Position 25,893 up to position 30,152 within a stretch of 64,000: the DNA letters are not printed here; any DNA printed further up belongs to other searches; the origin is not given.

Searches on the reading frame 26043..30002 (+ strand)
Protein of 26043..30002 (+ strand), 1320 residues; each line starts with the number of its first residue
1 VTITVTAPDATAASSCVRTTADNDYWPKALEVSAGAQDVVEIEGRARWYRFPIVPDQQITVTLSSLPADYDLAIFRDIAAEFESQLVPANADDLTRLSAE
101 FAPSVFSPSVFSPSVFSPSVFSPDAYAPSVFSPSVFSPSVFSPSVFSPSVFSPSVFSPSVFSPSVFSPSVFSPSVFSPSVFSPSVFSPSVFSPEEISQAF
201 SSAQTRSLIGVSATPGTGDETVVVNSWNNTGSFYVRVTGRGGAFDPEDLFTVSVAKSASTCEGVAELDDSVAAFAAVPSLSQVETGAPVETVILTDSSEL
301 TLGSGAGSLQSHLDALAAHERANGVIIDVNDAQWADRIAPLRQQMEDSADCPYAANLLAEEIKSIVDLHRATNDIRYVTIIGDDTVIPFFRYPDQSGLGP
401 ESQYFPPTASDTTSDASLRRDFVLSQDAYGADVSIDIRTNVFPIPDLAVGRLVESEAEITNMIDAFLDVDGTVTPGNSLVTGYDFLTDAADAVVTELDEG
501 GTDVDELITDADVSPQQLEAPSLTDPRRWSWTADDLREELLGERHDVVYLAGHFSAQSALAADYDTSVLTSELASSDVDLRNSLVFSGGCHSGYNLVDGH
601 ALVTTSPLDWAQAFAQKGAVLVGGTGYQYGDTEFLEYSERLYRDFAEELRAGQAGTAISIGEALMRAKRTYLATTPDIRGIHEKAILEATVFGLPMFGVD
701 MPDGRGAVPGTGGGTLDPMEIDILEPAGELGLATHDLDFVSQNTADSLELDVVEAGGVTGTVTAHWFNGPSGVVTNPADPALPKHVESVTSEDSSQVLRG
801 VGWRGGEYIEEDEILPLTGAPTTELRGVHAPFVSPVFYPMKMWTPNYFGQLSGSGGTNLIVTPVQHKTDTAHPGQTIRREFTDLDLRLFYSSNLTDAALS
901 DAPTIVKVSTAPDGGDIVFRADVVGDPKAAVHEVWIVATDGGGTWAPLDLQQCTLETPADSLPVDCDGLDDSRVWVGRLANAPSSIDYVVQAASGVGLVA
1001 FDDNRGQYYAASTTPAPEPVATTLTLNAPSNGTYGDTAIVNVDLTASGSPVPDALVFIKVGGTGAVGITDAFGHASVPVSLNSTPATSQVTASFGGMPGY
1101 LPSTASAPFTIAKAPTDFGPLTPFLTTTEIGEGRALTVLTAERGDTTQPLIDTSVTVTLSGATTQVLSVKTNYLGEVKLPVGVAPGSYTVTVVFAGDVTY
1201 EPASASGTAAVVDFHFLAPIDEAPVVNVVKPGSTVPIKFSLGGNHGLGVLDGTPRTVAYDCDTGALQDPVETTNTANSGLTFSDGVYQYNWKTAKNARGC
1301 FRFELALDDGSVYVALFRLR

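Call 58: search_protein_families(library=pfam, proteins=[window:26043-30002:+], max_evalue=0.00001)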
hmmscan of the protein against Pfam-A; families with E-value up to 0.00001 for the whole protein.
window:26043-30002:+ (1320 aa): 3 families
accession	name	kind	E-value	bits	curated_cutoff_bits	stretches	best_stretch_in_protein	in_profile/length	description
PF01364.23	Peptidase_C25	-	7.2e-11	42.4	23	1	309-674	9-348/374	Peptidase family C25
PF16640.11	Big_3_5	-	1.5e-06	29.1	35.5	0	1027-1111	3-87/88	Bacterial Ig-like domain (group 3)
PF02095.21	Extensin_1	-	3.4e-06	27.4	105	1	105-190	71-156/171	Extensin-like protein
